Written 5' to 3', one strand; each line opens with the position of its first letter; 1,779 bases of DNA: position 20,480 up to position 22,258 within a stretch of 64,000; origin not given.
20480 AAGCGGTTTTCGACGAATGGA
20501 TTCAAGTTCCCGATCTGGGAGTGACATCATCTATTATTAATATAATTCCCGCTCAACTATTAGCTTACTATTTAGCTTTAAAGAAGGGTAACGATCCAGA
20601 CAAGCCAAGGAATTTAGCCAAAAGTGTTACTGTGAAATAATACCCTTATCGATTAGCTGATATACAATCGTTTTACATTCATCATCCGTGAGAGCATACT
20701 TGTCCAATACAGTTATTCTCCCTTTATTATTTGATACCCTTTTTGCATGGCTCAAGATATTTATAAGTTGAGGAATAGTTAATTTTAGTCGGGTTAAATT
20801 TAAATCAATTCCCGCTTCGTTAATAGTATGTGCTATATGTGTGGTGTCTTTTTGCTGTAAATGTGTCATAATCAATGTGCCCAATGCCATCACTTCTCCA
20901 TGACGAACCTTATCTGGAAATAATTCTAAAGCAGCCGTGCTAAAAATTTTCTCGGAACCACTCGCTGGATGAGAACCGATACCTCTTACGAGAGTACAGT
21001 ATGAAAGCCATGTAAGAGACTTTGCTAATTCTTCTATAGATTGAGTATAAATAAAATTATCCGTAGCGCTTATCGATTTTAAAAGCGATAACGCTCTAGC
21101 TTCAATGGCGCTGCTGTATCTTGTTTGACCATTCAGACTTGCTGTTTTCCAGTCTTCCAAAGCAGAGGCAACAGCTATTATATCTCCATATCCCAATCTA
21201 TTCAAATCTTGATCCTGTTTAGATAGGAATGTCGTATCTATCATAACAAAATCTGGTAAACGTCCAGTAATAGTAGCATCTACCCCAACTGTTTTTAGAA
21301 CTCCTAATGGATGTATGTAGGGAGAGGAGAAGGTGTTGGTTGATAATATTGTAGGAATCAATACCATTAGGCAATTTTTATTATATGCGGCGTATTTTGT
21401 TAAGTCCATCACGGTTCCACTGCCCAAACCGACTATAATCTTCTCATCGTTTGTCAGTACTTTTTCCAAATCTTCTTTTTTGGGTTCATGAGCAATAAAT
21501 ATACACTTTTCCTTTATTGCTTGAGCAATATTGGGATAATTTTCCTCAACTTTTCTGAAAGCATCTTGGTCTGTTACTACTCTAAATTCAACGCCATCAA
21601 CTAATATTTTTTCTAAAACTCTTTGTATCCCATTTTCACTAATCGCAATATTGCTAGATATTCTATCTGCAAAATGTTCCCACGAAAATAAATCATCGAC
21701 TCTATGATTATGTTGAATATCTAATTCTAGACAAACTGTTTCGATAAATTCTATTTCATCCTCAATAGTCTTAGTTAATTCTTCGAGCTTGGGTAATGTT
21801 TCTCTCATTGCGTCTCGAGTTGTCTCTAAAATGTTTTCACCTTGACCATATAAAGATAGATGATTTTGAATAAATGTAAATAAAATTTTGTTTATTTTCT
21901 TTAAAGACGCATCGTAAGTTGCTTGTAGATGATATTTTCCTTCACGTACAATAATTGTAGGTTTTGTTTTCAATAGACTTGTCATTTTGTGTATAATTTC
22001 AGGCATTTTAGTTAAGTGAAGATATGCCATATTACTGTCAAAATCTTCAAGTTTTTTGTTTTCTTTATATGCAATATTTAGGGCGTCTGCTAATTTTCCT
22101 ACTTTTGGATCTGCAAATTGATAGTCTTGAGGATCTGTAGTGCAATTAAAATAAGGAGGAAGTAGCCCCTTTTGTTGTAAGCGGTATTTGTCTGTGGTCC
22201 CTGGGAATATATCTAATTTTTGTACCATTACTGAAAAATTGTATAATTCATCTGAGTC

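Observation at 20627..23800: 1057-aa fusion of a B12-binding radical-SAM enzyme with a DHQS / glycerol(-1-phosphate) dehydrogenase-like domain, inserted in the dcw cluster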

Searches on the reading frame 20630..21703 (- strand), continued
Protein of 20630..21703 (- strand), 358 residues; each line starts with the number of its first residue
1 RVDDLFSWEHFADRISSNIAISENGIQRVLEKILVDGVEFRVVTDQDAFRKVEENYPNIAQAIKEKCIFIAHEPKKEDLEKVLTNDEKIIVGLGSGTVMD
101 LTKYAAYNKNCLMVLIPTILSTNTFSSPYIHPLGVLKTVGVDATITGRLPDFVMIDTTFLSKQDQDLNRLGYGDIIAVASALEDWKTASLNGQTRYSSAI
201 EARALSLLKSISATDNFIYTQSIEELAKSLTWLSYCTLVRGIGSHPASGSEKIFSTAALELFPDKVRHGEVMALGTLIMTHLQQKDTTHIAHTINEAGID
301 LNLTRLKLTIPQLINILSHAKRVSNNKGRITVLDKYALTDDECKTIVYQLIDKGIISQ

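Call 53: search_protein_families(library=pfam, proteins=[L011:2343-3467:+, L011:3470-4612:+, L011:4609-5334:+, L013:9236-10336:-, L013:10935-11768:+, L013:6874-7740:-, L013:4641-5852:+, L010:9367-11328:+, L010:11325-13085:+, L010:7014-7754:-], max_evalue=0.0001)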
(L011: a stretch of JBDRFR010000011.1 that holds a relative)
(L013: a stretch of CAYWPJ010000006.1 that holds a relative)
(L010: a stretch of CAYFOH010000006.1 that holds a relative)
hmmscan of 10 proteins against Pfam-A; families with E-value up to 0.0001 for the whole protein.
L011:2343-3467:+ (374 aa): 2 families
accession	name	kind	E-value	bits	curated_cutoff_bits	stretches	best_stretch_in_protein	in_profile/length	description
PF02775.26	TPP_enzyme_C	-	4.8e-18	65.8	21.9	1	211-344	5-150/151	Thiamine pyrophosphate enzyme, C-terminal TPP binding domain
PF02776.23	TPP_enzyme_N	-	2.6e-11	43.8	26.8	1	7-108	7-104/119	Thiamine pyrophosphate enzyme, N-terminal TPP binding domain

L011:3470-4612:+ (380 aa): 3 families
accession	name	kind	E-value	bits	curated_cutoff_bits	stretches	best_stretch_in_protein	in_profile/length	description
PF00465.25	Fe-ADH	-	1.6e-42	145.4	31.3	1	2-168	1-167/168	Iron-containing alcohol dehydrogenase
PF25137.1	ADH_Fe_C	-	7.4e-37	127.4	27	1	180-377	1-191/194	Fe-containing alcohol dehydrogenase family, C-terminal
PF13685.12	Fe-ADH_2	-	6.6e-14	52.6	28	1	7-100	2-94/149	Iron-containing alcohol dehydrogenase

L011:4609-5334:+ (241 aa): 2 families
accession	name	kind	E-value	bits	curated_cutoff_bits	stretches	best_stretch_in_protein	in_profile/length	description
PF12804.13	NTP_transf_3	-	6.8e-11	43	27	1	3-133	1-126/160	MobA-like NTP transferase domain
PF00483.29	NTP_transferase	-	1.6e-10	41.4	21.2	1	2-114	1-117/245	Nucleotidyl transferase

L013:9236-10336:- (366 aa): 5 families
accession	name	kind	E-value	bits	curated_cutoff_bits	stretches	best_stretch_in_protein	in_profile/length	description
PF13489.12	Methyltransf_23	-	3.9e-15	56.4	27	1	133-285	5-158/164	Methyltransferase domain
PF08241.18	Methyltransf_11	-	6.6e-10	39.9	21.2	1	155-243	1-94/95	Methyltransferase domain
PF08242.18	Methyltransf_12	-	2.2e-08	35.1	30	1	155-241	1-97/98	Methyltransferase domain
PF13649.12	Methyltransf_25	-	1e-07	33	27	1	154-239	1-96/97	Methyltransferase domain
PF13847.12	Methyltransf_31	-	1.8e-06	28.1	27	1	154-263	7-129/145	Methyltransferase domain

L013:10935-11768:+ (277 aa): 1 family
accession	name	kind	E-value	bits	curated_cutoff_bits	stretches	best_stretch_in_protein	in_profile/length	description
PF01066.26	CDP-OH_P_transf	-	7e-06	26.9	22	1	73-183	2-107/152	CDP-alcohol phosphatidyltransferase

L013:6874-7740:- (288 aa): 0 families

L013:4641-5852:+ (403 aa): 2 families
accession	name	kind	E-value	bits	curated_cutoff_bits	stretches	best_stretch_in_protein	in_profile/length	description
PF00834.25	Ribul_P_3_epim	-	1.1e-53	182.1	21.1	1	188-382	1-195/198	Ribulose-phosphate 3 epimerase family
PF02502.23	LacAB_rpiB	-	1.4e-46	158.4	24.7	1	18-155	1-138/138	Ribose/Galactose Isomerase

L010:9367-11328:+ (653 aa): 1 family
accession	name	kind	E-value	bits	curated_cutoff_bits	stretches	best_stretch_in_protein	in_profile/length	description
PF01663.27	Phosphodiest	-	1.9e-33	116.9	23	2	368-577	136-322/342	Type I phosphodiesterase / nucleotide pyrophosphatase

L010:11325-13085:+ (586 aa): 4 families
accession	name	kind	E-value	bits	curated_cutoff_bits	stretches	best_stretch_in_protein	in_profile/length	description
PF00884.28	Sulfatase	-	1.2e-50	172.9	25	1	44-352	2-301/301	Sulfatase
PF01663.27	Phosphodiest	-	2.5e-11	44.2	23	1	45-108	1-61/342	Type I phosphodiesterase / nucleotide pyrophosphatase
PF16347.10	SGSH_C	-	7.1e-07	29.9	29.3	1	308-365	7-66/154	N-sulphoglucosamine sulphohydrolase, C-terminal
PF02995.22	DUF229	-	3.8e-06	26.3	25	1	268-329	313-371/496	Protein of unknown function (DUF229)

L010:7014-7754:- (246 aa): 1 family
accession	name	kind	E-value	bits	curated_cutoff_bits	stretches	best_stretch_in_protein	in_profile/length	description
PF01066.26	CDP-OH_P_transf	-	1.1e-06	29.6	22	1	44-121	2-77/152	CDP-alcohol phosphatidyltransferase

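Call 84: search_protein_families(library=pfam, proteins=[L011:6950-7666:-, L011:10135-11601:-, L011:7731-8954:+], max_evalue=0.05)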
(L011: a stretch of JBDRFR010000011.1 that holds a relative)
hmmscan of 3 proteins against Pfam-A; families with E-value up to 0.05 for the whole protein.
L011:6950-7666:- (238 aa): 0 families

L011:10135-11601:- (488 aa): 3 families
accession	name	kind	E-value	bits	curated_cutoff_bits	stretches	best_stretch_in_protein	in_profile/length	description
PF04055.27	Radical_SAM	-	2.5e-25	90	29.5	1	217-384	2-166/166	Radical SAM superfamily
PF02310.24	B12-binding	-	3.5e-08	33.7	32.1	1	75-150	40-120/121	B12 binding domain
PF13353.11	Fer4_12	-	0.024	15.4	22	0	211-257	6-49/137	4Fe-4S single cluster domain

L011:7731-8954:+ (407 aa): 3 families
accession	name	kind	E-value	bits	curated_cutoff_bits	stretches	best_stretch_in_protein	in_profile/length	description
PF13685.12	Fe-ADH_2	-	1.8e-12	47.9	28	1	91-208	24-146/149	Iron-containing alcohol dehydrogenase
PF00465.25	Fe-ADH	-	6.1e-07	29.6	31.3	1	72-169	4-133/168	Iron-containing alcohol dehydrogenase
PF01761.26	DHQ_synthase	-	0.009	16.1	24.2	1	129-210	26-108/115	3-dehydroquinate synthase N-terminal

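Call 85: search_protein_families(library=ncbifam, proteins=[L011:10135-11601:-, L011:849-2144:+, L011:2343-3467:+, L011:3470-4612:+, L011:8947-9993:-, L011:4609-5334:+, L011:310-852:+], max_evalue=1e-8)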
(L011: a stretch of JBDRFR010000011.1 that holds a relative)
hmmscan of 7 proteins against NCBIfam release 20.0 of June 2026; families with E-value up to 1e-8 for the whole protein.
L011:10135-11601:- (488 aa): 19 families
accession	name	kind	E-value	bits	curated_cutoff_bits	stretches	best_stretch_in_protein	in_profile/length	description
TIGR02026.1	BchE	equivalog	2.3e-37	129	481.35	1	85-460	60-434/497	magnesium-protoporphyrin IX monomethyl ester anaerobic oxidative cyclase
TIGR03471.1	HpnJ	equivalog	1e-33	116.9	577.6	1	110-442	95-421/472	hopanoid biosynthesis associated radical SAM protein HpnJ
TIGR04013.1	B12_SAM_MJ_1487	hypoth_equivalog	5.4e-29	101.2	251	1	75-387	30-333/382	TIGR04013 family B12-binding domain/radical SAM domain-containing protein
TIGR04479.1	bcpD_PhpK_rSAM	subfamily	7e-29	100.5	600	1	142-394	179-416/504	PhpK family radical SAM P-methyltransferase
NF050148.1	rSAM_ApyD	equivalog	2.7e-28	98.7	750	1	110-404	101-388/645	RiPP biosynthesis radical SAM protein ApyD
TIGR04072.2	rSAM_ladder_B12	equivalog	2.1e-25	89.2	360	1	19-417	18-380/443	lipid biosynthesis B12-binding/radical SAM protein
TIGR04295.1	B12_rSAM_oligo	hypoth_equivalog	9.2e-23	80.6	400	1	108-341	97-316/422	TIGR04295 family B12-binding domain-containing radical SAM protein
TIGR03975.1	rSAM_ocin_1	subfamily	3.1e-22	78.8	281.85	1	113-385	158-428/606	RiPP maturation radical SAM C-methyltransferase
NF033070.1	rSAM_AprD4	equivalog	7.1e-21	74.6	500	1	184-421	168-402/456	AprD4 family radical SAM diol-dehydratase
NF038361.1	rSAM_Sden_1168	equivalog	1.3e-20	73.5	575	1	90-407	147-471/560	Sden_1168 family B12-binding radical SAM P-methyltransferase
TIGR04014.1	B12_SAM_MJ_0865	equivalog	2.8e-18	65.9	360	1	90-412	40-361/434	methyl-coenzyme M reductase glutamine C-methyltransferase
TIGR04385.1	B12_rSAM_cofa1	equivalog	7.9e-17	61.6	450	1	12-385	13-362/438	B12 lower ligand biosynthesis radical SAM protein BzaD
TIGR04190.1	B12_SAM_Ta0216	equivalog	2.6e-16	59.3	500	1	107-384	102-391/554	TIGR04190 family B12-binding domain/radical SAM domain protein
TIGR04367.1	HpnR_B12_rSAM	equivalog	1.4e-15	56.8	650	1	77-418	49-380/490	hopanoid C-3 methylase HpnR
TIGR04428.1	B12_rSAM_trp_MT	equivalog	1e-13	50.5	500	1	214-390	217-401/558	tryptophan 2-C-methyltransferase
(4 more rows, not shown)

L011:849-2144:+ (431 aa): 8 families
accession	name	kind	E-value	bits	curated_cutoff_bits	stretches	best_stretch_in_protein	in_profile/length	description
TIGR02320.1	PEP_mutase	equivalog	6.2e-124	412.6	319.55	1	148-429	1-281/284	phosphoenolpyruvate mutase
TIGR02321.1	Pphn_pyruv_hyd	equivalog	2.2e-43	148.4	374.4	1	160-428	10-276/290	phosphonopyruvate hydrolase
TIGR02317.1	prpB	equivalog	6.8e-30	104.2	354.4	1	146-406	3-248/285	methylisocitrate lyase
NF008455.0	PRK11320.1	equivalog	2.7e-23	82.7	353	1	197-407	52-252/295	methylisocitrate lyase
TIGR01518.1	g3p_cytidyltrns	equivalog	5.7e-13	49.1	165.4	1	9-96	6-95/125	glycerol-3-phosphate cytidylyltransferase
TIGR02319.1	CPEP_Pphonmut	equivalog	2.3e-12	46.8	420.05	1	193-387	45-233/294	carboxyvinyl-carboxyphosphonate phosphorylmutase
TIGR00125.1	cyt_tran_rel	domain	5.4e-12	45.7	27.7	1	4-64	2-62/65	adenylyltransferase/cytidyltransferase family protein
TIGR02199.1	rfaE_dom_II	equivalog_domain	5.5e-11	42.5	181.5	1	10-135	20-143/144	D-glycero-beta-D-manno-heptose 1-phosphate adenylyltransferase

L011:2343-3467:+ (374 aa): 20 families
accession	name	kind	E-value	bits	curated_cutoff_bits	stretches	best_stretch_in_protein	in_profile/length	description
TIGR03297.1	Ppyr-DeCO2ase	equivalog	1.7e-134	448.4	312.5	1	17-373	3-360/360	phosphonopyruvate decarboxylase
TIGR03846.1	sulfopy_beta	equivalog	3.7e-38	131.3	221.5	1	187-372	1-180/182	sulfopyruvate decarboxylase subunit beta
NF004813.0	PRK06163.1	equivalog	4.9e-32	111.3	240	1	183-372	11-195/202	hypothetical protein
TIGR03845.1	sulfopyru_alph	equivalog_domain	7.4e-25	87.7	147.95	1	6-166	3-156/160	sulfopyruvate decarboxylase subunit alpha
TIGR00118.1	acolac_lg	equivalog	2.9e-13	49.1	538.35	0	142-349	317-536/557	biosynthetic-type acetolactate synthase large subunit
NF004710.0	PRK06048.1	equivalog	3e-12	45.8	976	0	179-348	355-538/561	acetolactate synthase large subunit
NF005228.0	PRK06725.1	equivalog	1.6e-11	43.1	991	0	39-102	51-112/571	acetolactate synthase large subunit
NF006524.0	PRK08978.1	equivalog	2.2e-11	42.8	738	0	40-107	37-102/548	acetolactate synthase 2 catalytic subunit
NF006052.0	PRK08199.1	subfamily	4.8e-11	41.7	539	0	143-291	325-472/559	thiamine pyrophosphate protein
NF005860.0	PRK07789.1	equivalog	7.4e-11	41.1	881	0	21-103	54-132/615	acetolactate synthase large subunit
TIGR02720.1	pyruv_oxi_spxB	equivalog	1.3e-10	40.3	637.85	0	171-292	344-465/575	pyruvate oxidase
NF004919.0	PRK06276.1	equivalog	2.5e-10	39.3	866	0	146-288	328-469/582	acetolactate synthase large subunit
NF005409.0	PRK06965.1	equivalog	5.9e-10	38.2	1035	0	142-278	343-482/587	acetolactate synthase 3 catalytic subunit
NF006525.0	PRK08979.1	equivalog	7.5e-10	37.8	1084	0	142-277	323-465/572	acetolactate synthase 3 large subunit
NF006319.0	PRK08527.1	equivalog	1.2e-09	37.2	905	0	131-288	314-469/565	acetolactate synthase large subunit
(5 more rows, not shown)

L011:3470-4612:+ (380 aa): 15 families
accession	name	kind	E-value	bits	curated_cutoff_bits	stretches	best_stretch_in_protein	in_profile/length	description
TIGR02638.1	lactal_redase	equivalog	7.3e-63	212.6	523.15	1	2-374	7-377/379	lactaldehyde reductase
NF041833.1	Fe_ADH_ErcA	equivalog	1.5e-58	198.8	550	1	7-377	13-379/382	alcohol dehydrogenase-like regulatory protein ErcA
NF007911.0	PRK10624.1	equivalog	1.7e-57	195.2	537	1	3-376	9-378/382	lactaldehyde reductase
NF010378.0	PRK13805.1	equivalog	1e-55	189.1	951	1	2-376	462-860/872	bifunctional acetaldehyde-CoA/alcohol dehydrogenase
NF058672.1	4HyButDHCUPNE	equivalog_domain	1.7e-52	178.9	500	1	7-378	12-376/378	4-hydroxybutyrate dehydrogenase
TIGR03405.1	Phn_Fe-ADH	equivalog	2.8e-51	174.4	423.7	1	56-362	54-351/355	iron-containing alcohol dehydrogenase PsrA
NF053866.1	CholDhdGbsBBac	equivalog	1.3e-50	172.2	550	1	1-375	14-386/392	choline dehydrogenase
NF007363.0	PRK09860.1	equivalog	1.1e-49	169.6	581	1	2-372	9-375/383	L-threonine dehydrogenase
NF050025.1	SulfAcetaldRedSarD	equivalog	1.4e-37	129.5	700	1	60-377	67-382/385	sulfoacetaldehyde reductase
NF011998.0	PRK15454.1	equivalog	1e-33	116.6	556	1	63-371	89-386/395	ethanolamine utilization ethanol dehydrogenase EutG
TIGR04266.1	NDMA_methanol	equivalog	5.3e-27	94.7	625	1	57-338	71-353/420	NDMA-dependent methanol dehydrogenase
NF011717.0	PRK15138.1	equivalog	1.2e-23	83.9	645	1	6-344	13-351/387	alcohol dehydrogenase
NF041822.1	daptide_DH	equivalog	3.6e-16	59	300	1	80-243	54-230/363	daptide-type RiPP biosynthesis dehydogenase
NF006941.0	PRK09423.1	subfamily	3.3e-12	45.9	336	0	7-103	13-107/367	glycerol dehydrogenase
NF002022.0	PRK00843.1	equivalog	2.5e-11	43.2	413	0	1-100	10-107/350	NAD(P)-dependent glycerol-1-phosphate dehydrogenase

L011:8947-9993:- (348 aa): 1 family
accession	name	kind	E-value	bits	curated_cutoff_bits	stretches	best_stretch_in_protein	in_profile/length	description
TIGR01983.1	UbiG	equivalog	3.9e-09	36.1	102.95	1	117-227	31-152/228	bifunctional 2-polyprenyl-6-hydroxyphenol methylase/3-demethylubiquinol 3-O-methyltransferase UbiG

L011:4609-5334:+ (241 aa): 8 families
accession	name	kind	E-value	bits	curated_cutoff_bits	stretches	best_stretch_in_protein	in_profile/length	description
TIGR03992.1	Arch_glmU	subfamily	1.4e-19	70.3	292.1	1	1-130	1-129/393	bifunctional sugar-1-phosphate nucleotidylyltransferase/acetyltransferase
NF041313.1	UDPGP_AglF_Halo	equivalog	5.6e-17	62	400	1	1-115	1-116/234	UTP--glucose-1-phosphate uridylyltransferase AglF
NF041135.1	IPPtranDIPPsyn_Thcocales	equivalog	1.6e-14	53.7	580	1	1-121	1-115/419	bifunctional L-myo-inositol-1-phosphate cytidylyltransferase/CDP-L-myo-inositol myo-inositolphosphotransferase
NF049965.1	GlMnHpPGnyltfHddC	equivalog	4e-14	52.8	300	1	1-213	1-205/221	D-glycero-D-manno-heptose 1-phosphate guanosyltransferase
NF045761.1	NAMPUrTaseMurU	equivalog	5.3e-13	49.3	250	1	1-141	1-149/226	N-acetylmuramate alpha-1-phosphate uridylyltransferase MurU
TIGR01208.1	rmlA_long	equivalog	7e-13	48.2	320.25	1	2-114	1-114/353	glucose-1-phosphate thymidylyltransferase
NF041173.1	Sug_nt_acttase_Thmprot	equivalog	4.9e-11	42.2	600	1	1-208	1-202/405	bifunctional sugar-1-phosphate nucleotidylyltransferase/acetyltransferase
NF045697.1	MurNAcPUrMurU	equivalog_domain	2.9e-09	36.7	370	1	4-81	1-77/229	N-acetylmuramate alpha-1-phosphate uridylyltransferase MurU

L011:310-852:+ (180 aa): 4 families
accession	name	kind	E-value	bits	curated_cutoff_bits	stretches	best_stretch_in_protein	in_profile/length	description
TIGR02199.1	rfaE_dom_II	equivalog_domain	1.6e-20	73.4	181.5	1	32-171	5-142/144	D-glycero-beta-D-manno-heptose 1-phosphate adenylyltransferase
NF008454.0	PRK11316.1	equivalog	3.6e-15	55.5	521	1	30-174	332-474/475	bifunctional D-glycero-beta-D-manno-heptose-7-phosphate kinase/D-glycero-beta-D-manno-heptose 1-phosphate adenylyltransferase HldE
TIGR01518.1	g3p_cytidyltrns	equivalog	1.4e-10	41.3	165.4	1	43-167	3-121/125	glycerol-3-phosphate cytidylyltransferase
TIGR00125.1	cyt_tran_rel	domain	4.3e-10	39.6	27.7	1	47-103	8-63/65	adenylyltransferase/cytidyltransferase family protein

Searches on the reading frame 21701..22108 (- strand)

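Call 84: search_protein_families(library=pfam, proteins=[window:21701-22108:-], max_evalue=0.05)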
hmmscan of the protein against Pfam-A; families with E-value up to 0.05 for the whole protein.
window:21701-22108:- (136 aa): 1 family
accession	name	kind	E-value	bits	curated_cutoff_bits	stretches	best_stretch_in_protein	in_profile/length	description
PF05659.16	RPW8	-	0.049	13.7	30.4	0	54-108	85-137/139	Arabidopsis broad-spectrum mildew resistance protein RPW8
